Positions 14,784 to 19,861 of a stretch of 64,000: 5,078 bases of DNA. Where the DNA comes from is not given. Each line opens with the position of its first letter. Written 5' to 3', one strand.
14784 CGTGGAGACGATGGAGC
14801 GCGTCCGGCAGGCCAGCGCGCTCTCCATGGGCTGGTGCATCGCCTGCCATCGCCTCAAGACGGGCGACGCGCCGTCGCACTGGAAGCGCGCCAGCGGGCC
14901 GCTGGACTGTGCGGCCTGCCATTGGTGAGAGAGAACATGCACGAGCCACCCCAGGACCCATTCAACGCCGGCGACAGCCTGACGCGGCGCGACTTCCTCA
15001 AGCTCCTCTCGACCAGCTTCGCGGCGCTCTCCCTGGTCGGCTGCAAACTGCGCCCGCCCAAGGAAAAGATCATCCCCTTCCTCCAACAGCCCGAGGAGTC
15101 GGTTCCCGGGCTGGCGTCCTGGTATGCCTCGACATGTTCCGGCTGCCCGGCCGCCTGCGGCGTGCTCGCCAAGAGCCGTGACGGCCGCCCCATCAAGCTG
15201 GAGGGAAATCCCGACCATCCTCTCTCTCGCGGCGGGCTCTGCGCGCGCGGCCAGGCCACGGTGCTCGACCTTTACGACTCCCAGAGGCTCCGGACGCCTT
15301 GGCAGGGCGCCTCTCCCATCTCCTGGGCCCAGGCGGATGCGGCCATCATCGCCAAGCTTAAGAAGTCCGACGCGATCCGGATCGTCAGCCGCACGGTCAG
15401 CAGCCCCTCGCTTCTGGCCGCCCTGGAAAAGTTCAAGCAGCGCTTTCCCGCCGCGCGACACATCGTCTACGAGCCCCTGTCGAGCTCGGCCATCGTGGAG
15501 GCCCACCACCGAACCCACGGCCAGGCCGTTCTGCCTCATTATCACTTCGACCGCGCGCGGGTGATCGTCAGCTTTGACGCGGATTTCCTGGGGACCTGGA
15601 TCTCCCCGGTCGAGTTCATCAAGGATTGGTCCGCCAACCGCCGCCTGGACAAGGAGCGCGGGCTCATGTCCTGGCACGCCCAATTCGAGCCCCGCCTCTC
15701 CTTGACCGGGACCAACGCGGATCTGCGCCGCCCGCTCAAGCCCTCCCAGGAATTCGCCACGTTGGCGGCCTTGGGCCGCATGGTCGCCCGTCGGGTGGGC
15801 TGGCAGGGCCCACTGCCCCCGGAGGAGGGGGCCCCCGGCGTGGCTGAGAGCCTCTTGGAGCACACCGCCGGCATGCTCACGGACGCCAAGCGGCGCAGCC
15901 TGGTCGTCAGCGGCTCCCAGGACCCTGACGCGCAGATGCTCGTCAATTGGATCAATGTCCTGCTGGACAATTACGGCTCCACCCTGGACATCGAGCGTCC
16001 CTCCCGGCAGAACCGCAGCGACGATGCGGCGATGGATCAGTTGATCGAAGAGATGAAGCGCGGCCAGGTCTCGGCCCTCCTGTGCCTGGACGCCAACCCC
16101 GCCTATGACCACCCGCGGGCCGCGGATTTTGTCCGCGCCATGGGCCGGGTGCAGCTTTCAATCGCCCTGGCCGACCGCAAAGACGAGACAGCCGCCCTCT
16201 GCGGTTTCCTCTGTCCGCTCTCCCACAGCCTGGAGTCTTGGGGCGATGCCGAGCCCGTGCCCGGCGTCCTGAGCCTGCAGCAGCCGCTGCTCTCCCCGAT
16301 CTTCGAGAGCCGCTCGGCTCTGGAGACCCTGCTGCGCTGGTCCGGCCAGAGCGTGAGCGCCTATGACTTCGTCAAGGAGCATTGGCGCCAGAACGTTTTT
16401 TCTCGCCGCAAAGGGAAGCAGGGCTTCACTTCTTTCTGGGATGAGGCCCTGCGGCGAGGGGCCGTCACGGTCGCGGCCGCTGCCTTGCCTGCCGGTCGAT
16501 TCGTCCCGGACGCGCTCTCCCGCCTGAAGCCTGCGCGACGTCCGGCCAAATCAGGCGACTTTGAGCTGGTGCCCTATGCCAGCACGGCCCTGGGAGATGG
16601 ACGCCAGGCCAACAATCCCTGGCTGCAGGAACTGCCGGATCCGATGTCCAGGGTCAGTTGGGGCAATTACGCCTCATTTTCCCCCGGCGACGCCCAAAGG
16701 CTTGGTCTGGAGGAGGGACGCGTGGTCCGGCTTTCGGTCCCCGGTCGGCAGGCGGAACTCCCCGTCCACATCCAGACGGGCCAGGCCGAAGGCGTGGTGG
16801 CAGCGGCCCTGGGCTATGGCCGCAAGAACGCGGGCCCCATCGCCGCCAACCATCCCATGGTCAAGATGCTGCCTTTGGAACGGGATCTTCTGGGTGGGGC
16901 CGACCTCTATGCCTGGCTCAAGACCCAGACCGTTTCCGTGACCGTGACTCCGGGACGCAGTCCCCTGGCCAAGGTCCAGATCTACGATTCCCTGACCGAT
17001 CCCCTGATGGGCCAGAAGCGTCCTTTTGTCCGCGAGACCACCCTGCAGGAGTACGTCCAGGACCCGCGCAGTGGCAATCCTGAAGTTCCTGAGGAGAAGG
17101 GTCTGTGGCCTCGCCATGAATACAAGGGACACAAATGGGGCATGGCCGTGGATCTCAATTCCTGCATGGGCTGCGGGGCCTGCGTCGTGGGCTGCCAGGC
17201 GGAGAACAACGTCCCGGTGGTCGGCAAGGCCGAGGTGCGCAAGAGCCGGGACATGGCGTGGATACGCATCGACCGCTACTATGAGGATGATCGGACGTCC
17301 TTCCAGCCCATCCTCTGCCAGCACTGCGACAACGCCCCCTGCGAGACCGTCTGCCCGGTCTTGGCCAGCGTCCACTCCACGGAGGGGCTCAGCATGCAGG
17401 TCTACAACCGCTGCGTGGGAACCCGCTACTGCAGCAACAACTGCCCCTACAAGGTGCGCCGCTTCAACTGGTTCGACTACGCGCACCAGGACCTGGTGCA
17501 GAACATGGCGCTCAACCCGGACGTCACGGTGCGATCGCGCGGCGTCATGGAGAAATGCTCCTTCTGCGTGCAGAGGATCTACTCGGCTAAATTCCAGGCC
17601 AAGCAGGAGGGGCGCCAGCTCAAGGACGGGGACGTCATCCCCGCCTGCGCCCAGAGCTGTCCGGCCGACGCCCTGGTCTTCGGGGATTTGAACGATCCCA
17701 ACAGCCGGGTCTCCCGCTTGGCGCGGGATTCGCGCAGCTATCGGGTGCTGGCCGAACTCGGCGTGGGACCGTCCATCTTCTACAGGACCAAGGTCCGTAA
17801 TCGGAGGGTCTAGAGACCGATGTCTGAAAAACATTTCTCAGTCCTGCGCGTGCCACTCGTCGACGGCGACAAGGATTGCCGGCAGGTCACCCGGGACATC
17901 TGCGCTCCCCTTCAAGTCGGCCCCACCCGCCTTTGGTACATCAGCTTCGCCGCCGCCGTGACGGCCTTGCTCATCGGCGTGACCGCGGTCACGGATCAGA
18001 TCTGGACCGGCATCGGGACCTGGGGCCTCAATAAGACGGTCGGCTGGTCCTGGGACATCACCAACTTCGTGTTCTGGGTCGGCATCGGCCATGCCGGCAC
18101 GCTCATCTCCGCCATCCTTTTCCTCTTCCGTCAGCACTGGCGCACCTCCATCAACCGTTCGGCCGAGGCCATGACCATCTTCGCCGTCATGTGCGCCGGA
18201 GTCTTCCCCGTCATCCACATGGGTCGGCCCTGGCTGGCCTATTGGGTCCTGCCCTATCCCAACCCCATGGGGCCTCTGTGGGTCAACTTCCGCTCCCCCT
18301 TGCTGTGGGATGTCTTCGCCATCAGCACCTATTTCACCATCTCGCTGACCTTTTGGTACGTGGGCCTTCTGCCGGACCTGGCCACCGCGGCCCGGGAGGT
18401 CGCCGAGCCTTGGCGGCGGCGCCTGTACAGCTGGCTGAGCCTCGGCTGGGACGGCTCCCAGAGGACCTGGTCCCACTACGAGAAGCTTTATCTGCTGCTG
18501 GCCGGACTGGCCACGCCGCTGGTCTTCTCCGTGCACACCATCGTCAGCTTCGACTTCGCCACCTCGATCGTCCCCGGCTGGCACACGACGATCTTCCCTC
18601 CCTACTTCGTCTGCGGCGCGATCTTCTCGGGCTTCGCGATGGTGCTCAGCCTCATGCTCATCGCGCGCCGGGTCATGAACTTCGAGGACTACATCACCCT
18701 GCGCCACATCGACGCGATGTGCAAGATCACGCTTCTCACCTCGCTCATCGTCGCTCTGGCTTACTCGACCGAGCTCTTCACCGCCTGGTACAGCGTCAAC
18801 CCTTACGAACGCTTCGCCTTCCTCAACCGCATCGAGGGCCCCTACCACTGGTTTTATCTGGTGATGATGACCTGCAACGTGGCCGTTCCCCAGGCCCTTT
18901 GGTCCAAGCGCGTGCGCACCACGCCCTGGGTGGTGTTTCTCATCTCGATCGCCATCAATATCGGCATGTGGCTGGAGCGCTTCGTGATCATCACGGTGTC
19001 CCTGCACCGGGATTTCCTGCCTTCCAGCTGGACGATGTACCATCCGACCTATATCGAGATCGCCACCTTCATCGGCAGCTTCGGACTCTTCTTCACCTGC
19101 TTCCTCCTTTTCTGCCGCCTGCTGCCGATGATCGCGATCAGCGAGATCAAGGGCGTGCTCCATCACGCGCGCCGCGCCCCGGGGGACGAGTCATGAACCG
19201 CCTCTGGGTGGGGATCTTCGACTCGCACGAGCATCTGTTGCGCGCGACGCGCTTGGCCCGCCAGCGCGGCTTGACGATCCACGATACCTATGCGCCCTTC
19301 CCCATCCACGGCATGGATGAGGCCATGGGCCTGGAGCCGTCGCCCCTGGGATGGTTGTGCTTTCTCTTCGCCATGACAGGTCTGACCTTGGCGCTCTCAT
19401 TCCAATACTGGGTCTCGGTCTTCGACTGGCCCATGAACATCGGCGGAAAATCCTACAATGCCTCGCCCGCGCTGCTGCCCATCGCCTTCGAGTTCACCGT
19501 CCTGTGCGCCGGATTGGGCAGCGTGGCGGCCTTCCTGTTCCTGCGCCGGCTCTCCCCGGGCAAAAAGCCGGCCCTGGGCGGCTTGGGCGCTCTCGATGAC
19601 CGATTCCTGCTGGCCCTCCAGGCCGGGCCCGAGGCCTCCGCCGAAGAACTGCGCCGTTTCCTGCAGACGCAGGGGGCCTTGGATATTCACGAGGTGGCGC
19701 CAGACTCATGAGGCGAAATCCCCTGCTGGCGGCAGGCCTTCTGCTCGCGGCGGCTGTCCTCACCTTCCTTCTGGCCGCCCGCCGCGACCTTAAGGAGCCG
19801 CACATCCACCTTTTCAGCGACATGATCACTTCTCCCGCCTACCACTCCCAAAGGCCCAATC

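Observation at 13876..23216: Complete alternative complex III with heme-expanded ActA (6 hemes) and ActE (7 hemes)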

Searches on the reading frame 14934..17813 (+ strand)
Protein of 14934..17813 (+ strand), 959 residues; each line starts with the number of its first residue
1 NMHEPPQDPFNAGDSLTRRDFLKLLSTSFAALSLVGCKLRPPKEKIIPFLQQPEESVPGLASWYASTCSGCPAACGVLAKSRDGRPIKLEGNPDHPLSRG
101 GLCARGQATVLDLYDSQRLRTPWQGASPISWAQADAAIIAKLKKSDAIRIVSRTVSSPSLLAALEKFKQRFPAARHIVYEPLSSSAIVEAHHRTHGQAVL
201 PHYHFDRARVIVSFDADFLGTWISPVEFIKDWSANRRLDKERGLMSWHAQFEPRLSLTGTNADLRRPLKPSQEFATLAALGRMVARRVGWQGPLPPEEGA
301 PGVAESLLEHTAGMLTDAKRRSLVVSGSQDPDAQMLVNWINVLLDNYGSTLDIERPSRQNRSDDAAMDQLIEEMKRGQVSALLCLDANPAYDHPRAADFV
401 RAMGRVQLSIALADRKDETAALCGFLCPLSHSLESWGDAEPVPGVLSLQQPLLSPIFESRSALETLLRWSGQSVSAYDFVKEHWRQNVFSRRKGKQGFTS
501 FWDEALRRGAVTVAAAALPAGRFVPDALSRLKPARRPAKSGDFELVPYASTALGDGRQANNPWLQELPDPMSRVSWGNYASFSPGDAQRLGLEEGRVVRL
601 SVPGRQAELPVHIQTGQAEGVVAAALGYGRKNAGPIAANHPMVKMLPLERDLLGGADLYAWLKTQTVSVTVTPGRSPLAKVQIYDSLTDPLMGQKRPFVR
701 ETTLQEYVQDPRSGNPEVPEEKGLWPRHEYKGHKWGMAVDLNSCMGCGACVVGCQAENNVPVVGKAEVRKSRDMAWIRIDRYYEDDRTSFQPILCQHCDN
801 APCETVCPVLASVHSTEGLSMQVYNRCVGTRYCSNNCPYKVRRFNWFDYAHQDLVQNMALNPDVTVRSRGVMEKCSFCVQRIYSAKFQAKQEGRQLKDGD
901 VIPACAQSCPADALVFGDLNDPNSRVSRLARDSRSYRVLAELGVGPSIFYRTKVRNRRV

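Call 9: search_protein_families(library=pfam, proteins=[window:14934-17813:+], max_evalue=0.01)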
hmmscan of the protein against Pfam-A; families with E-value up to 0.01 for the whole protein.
window:14934-17813:+ (959 aa): 8 families
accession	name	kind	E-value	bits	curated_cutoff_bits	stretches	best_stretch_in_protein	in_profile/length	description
PF04879.21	Molybdop_Fe4S4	-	1.9e-12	47.4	22.7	1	62-108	2-48/55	Molybdopterin oxidoreductase Fe4S4 domain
PF12838.12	Fer4_7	-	1.5e-10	41.8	27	2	743-809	1-50/52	4Fe-4S dicluster domain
PF13247.11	Fer4_11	-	1.2e-09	38.7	26.2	1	789-847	4-64/100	4Fe-4S dicluster domain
PF13187.11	Fer4_9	-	8e-06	26.2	27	1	744-809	2-49/52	4Fe-4S dicluster domain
PF13183.11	Fer4_8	-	3.4e-05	24.7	27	1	741-809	2-66/68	4Fe-4S dicluster domain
PF01568.27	Molydop_binding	-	6.2e-05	23.4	26.8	1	578-634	30-87/110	Molydopterin dinucleotide binding domain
PF12797.12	Fer4_2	-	0.00018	21.7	24.5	1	735-755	1-21/22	4Fe-4S binding domain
PF13237.11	Fer4_10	-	0.0041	17.5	25.5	0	739-755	4-21/53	4Fe-4S dicluster domain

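Call 10: search_protein_families(library=ncbifam, proteins=[window:14934-17813:+], max_evalue=0.01)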
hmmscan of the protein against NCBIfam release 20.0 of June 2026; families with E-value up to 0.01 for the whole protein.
window:14934-17813:+ (959 aa): 31 families (the best 25 are shown)
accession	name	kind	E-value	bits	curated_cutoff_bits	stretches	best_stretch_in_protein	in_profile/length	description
NF041782.1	mnquin_red_QrcC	equivalog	3.7e-66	223.2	400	1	735-953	1-227/239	menaquinone reductase iron-sulfur cluster-binding subunit QrcC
NF045797.1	DsrO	equivalog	4.4e-45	153.9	200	1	729-951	38-234/235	sulfate reduction electron transfer complex DsrMKJOP subunit DsrO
NF041783.2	mnquin_red_QrcB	equivalog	1.6e-37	129.1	440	2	301-631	309-655/695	menaquinone reductase molybdopterin-binding-like subunit QrcB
NF041715.1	arsenate_red_ArrB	equivalog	6.8e-34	117.4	450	1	734-951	2-225/233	arsenate respiratory reductase iron-sulfur subunit ArrB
TIGR03149.1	cyt_nit_nrfC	equivalog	1.4e-33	116.2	377.6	1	729-949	33-214/225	cytochrome c nitrite reductase Fe-S protein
NF011569.0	PRK14993.1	equivalog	1.8e-27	96.3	416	1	731-950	40-221/244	tetrathionate reductase subunit TtrB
NF038355.1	FDH3_beta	equivalog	8.2e-18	65.1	240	1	738-921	6-166/180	formate dehydrogenase FDH3 subunit beta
NF041714.1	arsenate_red_ArrA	equivalog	4.4e-17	61.5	1600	2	17-136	4-123/848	arsenate respiratory reductase molybdopterin-containing subunit ArrA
TIGR02951.1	DMSO_dmsB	equivalog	4.6e-17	62.5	214.1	1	735-845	2-115/161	DMSO/selenate family reductase complex B subunit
NF008134.0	PRK10882.1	equivalog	9.5e-16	57.8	263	1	733-922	37-211/329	hydrogenase 2 operon protein HybA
NF012032.0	PRK15488.1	equivalog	2.3e-14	52.4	694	1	15-281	2-263/759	thiosulfate reductase PhsA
NF045715.1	sulf_resp_HmcB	equivalog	6.7e-14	51.7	420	1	729-921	29-200/307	sulfate respiration complex iron-sulfur protein HmcB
NF011567.1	PRK14991.1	equivalog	2e-13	49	1750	2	575-635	904-964/1022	tetrathionate reductase subunit TtrA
TIGR03478.1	DMSO_red_II_bet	subfamily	5e-13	48.7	480.7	1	790-953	126-255/321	DMSO reductase family type II enzyme, iron-sulfur subunit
NF042979.1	EthbenzDh_ebdB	equivalog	1.1e-12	47.5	740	1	794-847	152-206/354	ethylbenzene dehydrogenase subunit beta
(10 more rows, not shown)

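Call 78: search_solved_structures(query=window:14937-17813:+, max_evalue=1e-10)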
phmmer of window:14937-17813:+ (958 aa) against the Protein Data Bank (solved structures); distinct sequences matched with E-value up to 1e-10: 7.
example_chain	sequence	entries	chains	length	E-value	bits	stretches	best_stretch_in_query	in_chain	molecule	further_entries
6btm_B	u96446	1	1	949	1.2e-180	605.6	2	41-787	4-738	Alternative Complex III subunit B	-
6lod_B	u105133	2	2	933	4.9e-177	593.7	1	38-955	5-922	Fe-S-cluster-containing hydrogenase components 1-like protein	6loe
6f0k_B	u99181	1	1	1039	1.2e-176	592.4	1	15-955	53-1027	Fe-S-cluster-containing hydrogenase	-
8k9e_B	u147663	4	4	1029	3.4e-173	581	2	5-591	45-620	Fe-S-cluster-containing hydrogenase components 1-like protein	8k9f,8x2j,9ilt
6cz7_B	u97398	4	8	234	4.5e-30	107.3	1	734-950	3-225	4Fe-4S ferredoxin, iron-sulfur binding domain protein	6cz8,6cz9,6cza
2vpw_B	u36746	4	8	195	2.2e-21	78.5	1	733-846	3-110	NRFC PROTEIN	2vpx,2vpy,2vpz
6cz7_A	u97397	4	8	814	2.4e-18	68.4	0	57-292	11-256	ArrA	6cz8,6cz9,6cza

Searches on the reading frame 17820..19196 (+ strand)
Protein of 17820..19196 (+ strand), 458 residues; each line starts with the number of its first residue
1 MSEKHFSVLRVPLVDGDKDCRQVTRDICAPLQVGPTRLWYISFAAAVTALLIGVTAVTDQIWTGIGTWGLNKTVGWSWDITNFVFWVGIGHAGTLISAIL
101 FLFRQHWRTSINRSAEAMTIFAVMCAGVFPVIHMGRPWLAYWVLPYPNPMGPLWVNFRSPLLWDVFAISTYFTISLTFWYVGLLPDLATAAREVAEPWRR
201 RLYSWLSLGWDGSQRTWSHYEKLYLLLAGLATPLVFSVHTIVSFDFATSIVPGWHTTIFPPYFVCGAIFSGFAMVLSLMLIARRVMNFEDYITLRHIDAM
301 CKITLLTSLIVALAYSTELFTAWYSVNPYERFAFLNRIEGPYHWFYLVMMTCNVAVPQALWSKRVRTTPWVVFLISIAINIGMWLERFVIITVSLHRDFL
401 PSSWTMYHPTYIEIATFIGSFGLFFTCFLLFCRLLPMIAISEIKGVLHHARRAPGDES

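Call 9: search_protein_families(library=pfam, proteins=[window:17820-19196:+], max_evalue=0.01)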
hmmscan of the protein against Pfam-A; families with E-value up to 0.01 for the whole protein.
window:17820-19196:+ (458 aa): 1 family
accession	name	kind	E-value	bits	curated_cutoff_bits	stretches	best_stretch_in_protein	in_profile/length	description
PF03916.19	NrfD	-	8.6e-24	85.2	25.8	1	71-394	6-308/313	Polysulphide reductase, NrfD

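Call 10: search_protein_families(library=ncbifam, proteins=[window:17820-19196:+], max_evalue=0.01)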
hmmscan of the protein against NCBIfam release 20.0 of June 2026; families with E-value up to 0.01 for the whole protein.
window:17820-19196:+ (458 aa): 1 family
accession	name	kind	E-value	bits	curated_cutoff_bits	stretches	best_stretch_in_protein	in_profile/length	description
NF045798.1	DsrP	equivalog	1.1e-18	67.9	350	2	39-181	12-142/346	sulfate reduction electron transfer complex DsrMKJOP subunit DsrP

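Call 79: search_solved_structures(query=window:17820-19196:+, max_evalue=0.00001)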
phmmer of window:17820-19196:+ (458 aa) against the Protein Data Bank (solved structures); distinct sequences matched with E-value up to 0.00001: 4.
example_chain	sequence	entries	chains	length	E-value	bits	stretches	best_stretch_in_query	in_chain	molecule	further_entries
6btm_C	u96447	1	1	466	1.6e-185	620.8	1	3-448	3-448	Alternative Complex III subunit C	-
6f0k_C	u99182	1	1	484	3.2e-169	567.1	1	13-450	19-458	Polysulphide reductase NrfD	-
6lod_C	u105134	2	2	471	1.2e-151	509.1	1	26-450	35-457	Polysulphide reductase NrfD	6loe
8k9e_C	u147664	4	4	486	1.4e-144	485.8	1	36-449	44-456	Polysulphide reductase NrfD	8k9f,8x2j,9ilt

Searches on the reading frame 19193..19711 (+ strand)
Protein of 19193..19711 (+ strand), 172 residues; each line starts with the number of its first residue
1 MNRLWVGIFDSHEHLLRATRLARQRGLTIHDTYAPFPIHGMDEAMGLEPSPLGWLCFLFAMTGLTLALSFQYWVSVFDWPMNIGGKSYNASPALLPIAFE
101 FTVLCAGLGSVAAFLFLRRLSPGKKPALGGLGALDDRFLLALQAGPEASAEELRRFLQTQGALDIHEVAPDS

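Call 9: search_protein_families(library=pfam, proteins=[window:19193-19711:+], max_evalue=0.01)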
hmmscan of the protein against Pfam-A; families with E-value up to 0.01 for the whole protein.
window:19193-19711:+ (172 aa): 1 family
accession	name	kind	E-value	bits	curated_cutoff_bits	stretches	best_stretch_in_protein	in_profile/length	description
PF11821.13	ActD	-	2.3e-49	167.8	25.7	1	6-167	4-170/170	Alternative complex III, ActD subunit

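Call 10: search_protein_families(library=ncbifam, proteins=[window:19193-19711:+], max_evalue=0.01)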
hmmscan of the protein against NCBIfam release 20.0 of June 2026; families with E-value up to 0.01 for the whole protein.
window:19193-19711:+ (172 aa): 0 families
